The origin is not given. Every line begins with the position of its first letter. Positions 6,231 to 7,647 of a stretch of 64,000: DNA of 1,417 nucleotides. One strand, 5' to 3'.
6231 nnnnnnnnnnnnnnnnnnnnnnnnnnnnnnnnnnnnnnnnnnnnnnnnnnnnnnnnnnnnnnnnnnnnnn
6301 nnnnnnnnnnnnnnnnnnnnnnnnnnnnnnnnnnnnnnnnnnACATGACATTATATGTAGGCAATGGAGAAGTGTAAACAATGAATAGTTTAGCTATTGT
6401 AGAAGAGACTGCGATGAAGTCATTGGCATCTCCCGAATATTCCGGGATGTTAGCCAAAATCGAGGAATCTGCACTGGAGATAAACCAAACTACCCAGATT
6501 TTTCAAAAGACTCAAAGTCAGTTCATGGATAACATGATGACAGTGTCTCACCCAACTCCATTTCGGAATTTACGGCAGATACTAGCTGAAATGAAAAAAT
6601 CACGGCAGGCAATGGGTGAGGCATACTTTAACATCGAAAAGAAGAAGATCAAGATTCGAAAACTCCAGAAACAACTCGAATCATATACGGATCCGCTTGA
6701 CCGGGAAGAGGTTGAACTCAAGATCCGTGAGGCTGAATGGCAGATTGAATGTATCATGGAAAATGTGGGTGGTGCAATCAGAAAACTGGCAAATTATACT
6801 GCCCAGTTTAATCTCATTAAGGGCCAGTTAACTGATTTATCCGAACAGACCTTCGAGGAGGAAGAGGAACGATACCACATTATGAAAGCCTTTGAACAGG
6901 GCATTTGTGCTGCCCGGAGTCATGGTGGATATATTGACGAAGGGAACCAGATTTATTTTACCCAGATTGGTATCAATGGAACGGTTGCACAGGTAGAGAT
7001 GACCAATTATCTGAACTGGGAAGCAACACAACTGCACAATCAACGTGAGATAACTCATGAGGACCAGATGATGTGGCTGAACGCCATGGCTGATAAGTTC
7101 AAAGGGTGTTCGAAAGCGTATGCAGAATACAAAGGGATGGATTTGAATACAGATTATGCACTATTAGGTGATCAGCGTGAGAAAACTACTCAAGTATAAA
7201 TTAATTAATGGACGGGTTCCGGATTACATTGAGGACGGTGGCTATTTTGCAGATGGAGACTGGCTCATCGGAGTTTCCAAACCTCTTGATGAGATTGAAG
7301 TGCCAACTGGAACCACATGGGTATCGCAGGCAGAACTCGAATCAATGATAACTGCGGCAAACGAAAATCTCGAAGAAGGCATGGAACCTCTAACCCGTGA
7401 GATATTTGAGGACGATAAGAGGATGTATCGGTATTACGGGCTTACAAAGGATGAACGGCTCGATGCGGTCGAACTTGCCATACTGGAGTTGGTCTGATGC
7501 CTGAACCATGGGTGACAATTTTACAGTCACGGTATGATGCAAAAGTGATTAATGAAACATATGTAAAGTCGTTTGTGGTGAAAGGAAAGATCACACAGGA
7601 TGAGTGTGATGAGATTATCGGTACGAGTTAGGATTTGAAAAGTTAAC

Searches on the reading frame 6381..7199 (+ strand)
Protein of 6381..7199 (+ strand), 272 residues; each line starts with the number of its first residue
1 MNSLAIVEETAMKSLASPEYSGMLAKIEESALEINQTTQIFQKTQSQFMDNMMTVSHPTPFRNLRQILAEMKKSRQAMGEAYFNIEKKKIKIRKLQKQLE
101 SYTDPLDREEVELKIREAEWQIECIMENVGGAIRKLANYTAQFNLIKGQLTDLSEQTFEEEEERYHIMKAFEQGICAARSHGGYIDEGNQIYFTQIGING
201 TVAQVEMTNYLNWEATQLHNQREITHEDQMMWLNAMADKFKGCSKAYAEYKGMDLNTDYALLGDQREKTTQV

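Call 3: search_protein_families(library=pfam, proteins=[window:6381-7199:+], max_evalue=1)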
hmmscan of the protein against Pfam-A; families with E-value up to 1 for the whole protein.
window:6381-7199:+ (272 aa): 1 family
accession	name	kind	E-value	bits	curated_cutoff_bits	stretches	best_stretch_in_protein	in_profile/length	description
PF04513.17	Baculo_PEP_C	-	0.35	11.4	38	0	194-214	5-25/140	Baculovirus polyhedron envelope protein, PEP, C terminus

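Call 4: search_protein_families(library=phrogs, proteins=[window:6381-7199:+], max_evalue=0.01)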
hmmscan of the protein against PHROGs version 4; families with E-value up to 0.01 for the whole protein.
window:6381-7199:+ (272 aa): 1 family
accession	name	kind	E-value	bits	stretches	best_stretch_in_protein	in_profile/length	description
phrog_1409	-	unknown function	1.9e-10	41.5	1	34-170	19-161/259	-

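Call 45: search_protein_families(library=ncbifam, proteins=[window:6381-7196:+], max_evalue=0.01)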
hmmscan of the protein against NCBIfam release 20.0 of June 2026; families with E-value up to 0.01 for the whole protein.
window:6381-7196:+ (272 aa): 0 families

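Call 46: search_dna_similar(query=window:6381-7196:+, collection=phages, mode=protein, max_rows=30, max_evalue=0.001)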
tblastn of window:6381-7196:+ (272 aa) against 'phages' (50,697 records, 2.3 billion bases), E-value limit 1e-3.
No match.

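Call 50: search_solved_structures(query=A2, max_evalue=1)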
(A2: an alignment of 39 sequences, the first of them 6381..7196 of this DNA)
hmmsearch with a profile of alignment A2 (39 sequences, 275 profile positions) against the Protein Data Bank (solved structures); distinct sequences matched with E-value up to 1: 4.
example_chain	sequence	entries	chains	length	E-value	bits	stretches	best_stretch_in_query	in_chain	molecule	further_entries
2m70_A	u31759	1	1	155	0.037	16.5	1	59-143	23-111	Poly(A)-binding protein 1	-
7qep_N4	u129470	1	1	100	0.067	15.6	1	10-77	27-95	Similarity to 60S RIBOSOMAL PROTEIN L24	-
1r6f_A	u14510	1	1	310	0.085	15.3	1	59-150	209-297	Virulence-associated V antigen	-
4jbu_A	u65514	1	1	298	0.15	14.5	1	59-150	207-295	Virulence-associated V antigen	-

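Call 55: find_homologous_proteins(query=window:6381-7196:+, max_evalue=0.001)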
Query window:6381-7196:+ (272 aa): 453 proteins with E <= 0.001 among 720 candidates; the best 120 are listed.
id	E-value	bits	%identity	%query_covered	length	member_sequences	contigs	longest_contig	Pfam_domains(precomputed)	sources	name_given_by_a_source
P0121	9.2e-160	548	92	98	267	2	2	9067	-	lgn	-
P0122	3.3e-153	526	88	98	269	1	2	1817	-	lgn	-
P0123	7.3e-153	525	89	100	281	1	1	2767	-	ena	-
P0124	7.3e-153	525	89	100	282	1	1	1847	-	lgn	-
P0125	2.3e-149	514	87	98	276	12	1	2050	-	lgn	-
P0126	2.8e-135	467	79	98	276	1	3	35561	-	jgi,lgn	-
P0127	3.6e-132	457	93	80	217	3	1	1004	-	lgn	-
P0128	1.5e-123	429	74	100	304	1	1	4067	-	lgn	-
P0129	5.3e-103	362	62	97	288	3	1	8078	-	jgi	jgi:hypothetical protein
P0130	1.1e-102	361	61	97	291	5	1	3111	-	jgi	jgi:hypothetical protein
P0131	4.3e-98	346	62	96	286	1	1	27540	-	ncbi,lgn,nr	ncbi:MAG TPA: hypothetical protein VN372_03720 [Methanospirillum sp.]|nr:hypothetical protein [Metha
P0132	3.1e-97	343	59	97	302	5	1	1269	-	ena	-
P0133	9.6e-97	341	61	96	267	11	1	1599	-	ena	-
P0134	2.1e-93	330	62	94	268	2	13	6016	-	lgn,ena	-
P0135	4.2e-93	329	59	97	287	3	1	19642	-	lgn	-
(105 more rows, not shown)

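Call 56: find_encoding_contigs(protein=P0121, flank=10000, max_places=3)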
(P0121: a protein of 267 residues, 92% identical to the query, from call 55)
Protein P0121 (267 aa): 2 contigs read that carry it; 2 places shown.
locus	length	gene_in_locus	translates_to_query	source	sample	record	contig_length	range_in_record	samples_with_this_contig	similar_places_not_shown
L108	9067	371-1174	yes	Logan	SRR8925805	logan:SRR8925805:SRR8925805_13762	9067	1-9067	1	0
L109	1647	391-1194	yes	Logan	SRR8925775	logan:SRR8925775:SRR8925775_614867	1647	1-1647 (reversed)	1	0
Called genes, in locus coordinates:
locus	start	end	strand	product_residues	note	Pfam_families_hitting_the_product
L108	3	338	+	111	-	?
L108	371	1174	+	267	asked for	-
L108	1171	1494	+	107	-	-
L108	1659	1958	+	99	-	-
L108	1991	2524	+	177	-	PF00989:PAS, PF08448:PAS_4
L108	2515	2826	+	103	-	PF23831:DUF7201 (weak)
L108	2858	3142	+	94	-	-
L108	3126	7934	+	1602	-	PF10983:DUF2793, PF12789:PTR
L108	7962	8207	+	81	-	-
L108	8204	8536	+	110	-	-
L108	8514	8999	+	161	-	-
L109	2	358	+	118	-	?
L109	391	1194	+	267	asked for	-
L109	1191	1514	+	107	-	-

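Call 57: find_encoding_contigs(protein=P0126, flank=10000, max_places=3)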
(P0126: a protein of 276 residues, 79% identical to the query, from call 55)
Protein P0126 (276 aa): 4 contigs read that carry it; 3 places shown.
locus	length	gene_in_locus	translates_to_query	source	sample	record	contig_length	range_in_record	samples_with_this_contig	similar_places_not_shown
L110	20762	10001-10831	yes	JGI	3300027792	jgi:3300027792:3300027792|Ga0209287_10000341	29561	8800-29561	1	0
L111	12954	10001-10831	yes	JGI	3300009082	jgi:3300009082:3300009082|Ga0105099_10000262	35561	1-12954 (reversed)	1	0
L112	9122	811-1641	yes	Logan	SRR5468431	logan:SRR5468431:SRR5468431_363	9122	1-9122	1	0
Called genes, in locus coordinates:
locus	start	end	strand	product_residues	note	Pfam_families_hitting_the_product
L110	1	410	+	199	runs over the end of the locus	-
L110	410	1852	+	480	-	PF03237:Terminase_6N, PF04466:Terminase_3 (faint)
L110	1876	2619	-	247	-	PF00535:Glycos_transf_2 (weak)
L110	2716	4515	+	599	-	PF04860:Phage_portal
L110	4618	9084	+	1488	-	PF10983:DUF2793, PF07921:Fibritin_C (faint), PF10983:DUF2793 (weak), PF01391:Collagen (weak)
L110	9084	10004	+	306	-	-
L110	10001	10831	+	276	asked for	-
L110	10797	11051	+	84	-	-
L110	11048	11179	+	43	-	-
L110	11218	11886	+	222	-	-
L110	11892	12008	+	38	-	-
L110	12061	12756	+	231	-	-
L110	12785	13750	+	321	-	-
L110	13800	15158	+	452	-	-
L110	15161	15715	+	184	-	-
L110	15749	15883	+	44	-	-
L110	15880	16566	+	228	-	-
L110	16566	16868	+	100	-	-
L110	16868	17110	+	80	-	-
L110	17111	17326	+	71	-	-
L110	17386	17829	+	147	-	-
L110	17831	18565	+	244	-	-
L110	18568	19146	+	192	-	-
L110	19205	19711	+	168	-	-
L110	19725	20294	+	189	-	-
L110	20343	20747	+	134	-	-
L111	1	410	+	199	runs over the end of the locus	-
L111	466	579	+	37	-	-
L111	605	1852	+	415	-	PF03237:Terminase_6N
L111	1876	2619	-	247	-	PF00535:Glycos_transf_2 (weak)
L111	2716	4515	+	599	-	PF04860:Phage_portal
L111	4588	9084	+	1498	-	PF10983:DUF2793, PF07921:Fibritin_C (faint), PF10983:DUF2793 (weak), PF01391:Collagen (weak)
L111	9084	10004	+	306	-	-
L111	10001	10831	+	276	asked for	-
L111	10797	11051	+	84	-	-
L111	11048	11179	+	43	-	-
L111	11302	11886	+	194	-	-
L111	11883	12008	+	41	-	-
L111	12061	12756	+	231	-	-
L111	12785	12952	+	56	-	?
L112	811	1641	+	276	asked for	-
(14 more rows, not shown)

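Call 64: predict_structure(alignment_id=A4)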
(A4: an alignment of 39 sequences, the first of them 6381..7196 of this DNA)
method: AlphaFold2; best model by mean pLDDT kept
length: 272 residues; sequences in the alignment: 39
mean_pLDDT: 85.8   pTM: 0.77
mean pLDDT of the five models: 85.8, 82.5, 82.3, 81.5, 80.8
residues with pLDDT >= 90: 137; 70-90: 96; 50-70: 23; < 50: 16
segments of 3 or more residues with pLDDT < 50: 1-7, 48-53
pLDDT, mean of each block of 10 residues (from residue 1): 48 76 88 83 56 65 86 87 93 97 96 97 92 89 89 85 93 96 95 96 97 97 95 98 93 78 58 44
secondary structure, 60 per line:
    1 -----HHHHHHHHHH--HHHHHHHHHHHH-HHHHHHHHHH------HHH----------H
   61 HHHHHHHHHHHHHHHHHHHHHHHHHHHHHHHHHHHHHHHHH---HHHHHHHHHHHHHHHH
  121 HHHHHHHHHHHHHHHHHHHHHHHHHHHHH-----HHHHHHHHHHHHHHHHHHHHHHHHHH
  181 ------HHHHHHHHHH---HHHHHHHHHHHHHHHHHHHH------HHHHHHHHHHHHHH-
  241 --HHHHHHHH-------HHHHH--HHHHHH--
elements in order: H6-15 H18-29 H31-40 H60-101 H105-149 H155-180 H187-196 H200-219 H226-239 H243-250 H258-262 H265-270

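Call 66: fold_search(model_id=the predicted structure, library=pdb)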
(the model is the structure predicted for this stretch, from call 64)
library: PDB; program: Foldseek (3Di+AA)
matches with E <= 10: 256; with E <= 0.001: 0
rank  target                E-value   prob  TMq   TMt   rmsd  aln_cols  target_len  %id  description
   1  6ixf_B                9.8e-02  0.95  0.30  0.36  26.8       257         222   11  Crystal structure of SeMet apo SH3BP5 (P41) (released 2019-03-20)
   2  6ixf_A                1.6e-01  0.87  0.29  0.34  25.8       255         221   12  Crystal structure of SeMet apo SH3BP5 (P41) (released 2019-03-20)
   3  4mu6                  2.2e-01  0.85  0.30  0.30  32.5       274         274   14  Crystal Structure of the N-terminal domain of Effector Protein LegC3 from Legionella pneumophila (released 2013-12-11)
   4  6ixg_A                2.8e-01  0.75  0.28  0.33  26.0       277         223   11  Crystal structure of native apo SH3BP5 (P41) (released 2019-03-20)
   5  7n6g_3I               2.8e-01  0.66  0.26  0.19  44.4       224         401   15  C1 of central pair (released 2022-05-18)
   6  4ilo_A                4.2e-01  0.94  0.34  0.38  23.8       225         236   13  2.12A resolution structure of CT398 from Chlamydia trachomatis (released 2014-01-01)
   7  2v0o_B                5.6e-01  0.12  0.17  0.17  26.5       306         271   11  FCHO2 F-BAR domain (released 2007-06-26)
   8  6ixe                  5.9e-01  0.60  0.30  0.37  26.6       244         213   13  Crystal structure of SeMet apo SH3BP5 (I41) (released 2019-03-20)
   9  4tql_A                7.1e-01  0.51  0.26  0.31  25.9       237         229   14  Computationally designed three helix bundle (released 2014-10-15)
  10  5xg2                  7.4e-01  0.41  0.27  0.30  34.5       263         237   12  Crystal structure of a coiled-coil segment (residues 345-468 and 694-814) of Pyrococcus yayanosii Smc (released 2017-06-07)
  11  6djl_E                8.1e-01  0.47  0.30  0.35  24.4       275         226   12  Crystal structure of the Rab11 GEF SH3BP5 bound to nucleotide free Rab11A (released 2018-09-26)
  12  6ixg_B                8.1e-01  0.41  0.28  0.34  26.3       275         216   11  Crystal structure of native apo SH3BP5 (P41) (released 2019-03-20)
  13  3na7                  9.4e-01  0.23  0.20  0.22  25.6       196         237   13  2.2 Angstrom Structure of the HP0958 Protein from Helicobacter pylori CCUG 17874 (released 2010-09-22)
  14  7udm_A                9.4e-01  0.10  0.17  0.17  25.3       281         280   14  Crystal structure of designed helical repeat protein RPB_PLP1_R6 in alternative conformation 1 (with peptide) (released 2023-03-22)
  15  6djl_B                9.8e-01  0.44  0.30  0.36  25.8       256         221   12  Crystal structure of the Rab11 GEF SH3BP5 bound to nucleotide free Rab11A (released 2018-09-26)
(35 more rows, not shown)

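Call 80: find_encoding_contigs(protein=P0123, flank=5000, max_places=3)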
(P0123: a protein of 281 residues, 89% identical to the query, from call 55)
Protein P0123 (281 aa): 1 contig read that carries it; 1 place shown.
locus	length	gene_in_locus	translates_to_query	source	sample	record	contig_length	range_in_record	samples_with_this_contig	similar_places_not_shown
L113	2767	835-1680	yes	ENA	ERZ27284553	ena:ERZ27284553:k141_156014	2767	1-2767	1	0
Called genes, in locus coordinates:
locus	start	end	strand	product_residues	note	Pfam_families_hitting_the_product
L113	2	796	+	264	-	?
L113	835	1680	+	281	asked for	-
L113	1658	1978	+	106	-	-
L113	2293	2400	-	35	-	-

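Call 81: find_encoding_contigs(protein=P0128, flank=5000, max_places=3)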
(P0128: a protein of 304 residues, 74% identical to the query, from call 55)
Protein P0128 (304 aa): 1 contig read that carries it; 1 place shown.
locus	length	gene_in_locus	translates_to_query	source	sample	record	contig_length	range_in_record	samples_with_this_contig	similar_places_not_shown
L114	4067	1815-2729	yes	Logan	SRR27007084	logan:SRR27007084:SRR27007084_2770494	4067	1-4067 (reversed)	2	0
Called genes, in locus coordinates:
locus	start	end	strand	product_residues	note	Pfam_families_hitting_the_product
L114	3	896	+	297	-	?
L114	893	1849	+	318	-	-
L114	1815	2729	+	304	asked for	-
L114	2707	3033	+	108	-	-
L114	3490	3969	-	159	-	-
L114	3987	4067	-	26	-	?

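Call 88: find_related_loci(query=window:6381-7196:+, collection=viral_contigs, flank=10000)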
Query window:6381-7196:+ (272 aa) in viral_contigs; peptide patterns used: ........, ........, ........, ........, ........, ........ (x = any residue, [..] = any of these).
14 stretches matched a pattern; 11 encode a relative of the query (tblastn E <= 1e-3); 11 distinct loci.
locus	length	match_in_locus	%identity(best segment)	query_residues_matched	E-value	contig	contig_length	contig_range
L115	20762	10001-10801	79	1-267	6e-131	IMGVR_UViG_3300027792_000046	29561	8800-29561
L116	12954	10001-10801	79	1-267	6e-131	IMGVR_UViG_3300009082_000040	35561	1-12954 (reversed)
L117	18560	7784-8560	52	1-261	6e-72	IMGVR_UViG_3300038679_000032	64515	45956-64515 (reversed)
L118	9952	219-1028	47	1-264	3e-68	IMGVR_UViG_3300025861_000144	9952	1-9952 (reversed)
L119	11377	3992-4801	47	1-264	3e-68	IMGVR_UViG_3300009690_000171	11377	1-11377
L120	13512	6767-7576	47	1-264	3e-68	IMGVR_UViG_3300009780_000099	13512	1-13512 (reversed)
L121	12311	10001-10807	50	1-266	2e-65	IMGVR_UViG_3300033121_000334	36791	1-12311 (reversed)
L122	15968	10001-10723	50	19-259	4e-61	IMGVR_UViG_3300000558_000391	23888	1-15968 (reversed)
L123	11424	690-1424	43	20-262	4e-60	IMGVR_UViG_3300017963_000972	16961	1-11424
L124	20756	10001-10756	41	18-262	9e-55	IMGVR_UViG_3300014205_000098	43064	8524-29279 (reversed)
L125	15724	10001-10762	45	17-268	3e-65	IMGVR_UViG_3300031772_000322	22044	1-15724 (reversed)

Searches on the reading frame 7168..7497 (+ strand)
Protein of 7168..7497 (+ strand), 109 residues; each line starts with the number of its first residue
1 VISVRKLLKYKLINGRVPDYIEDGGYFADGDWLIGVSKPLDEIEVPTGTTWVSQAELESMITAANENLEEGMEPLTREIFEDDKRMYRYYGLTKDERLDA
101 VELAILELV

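Call 3: search_protein_families(library=pfam, proteins=[window:7168-7497:+], max_evalue=1)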
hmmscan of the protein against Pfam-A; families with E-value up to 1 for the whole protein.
window:7168-7497:+ (109 aa): 0 families

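Call 4: search_protein_families(library=phrogs, proteins=[window:7168-7497:+], max_evalue=0.01)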
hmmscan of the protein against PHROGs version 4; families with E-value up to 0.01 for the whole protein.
window:7168-7497:+ (109 aa): 0 families
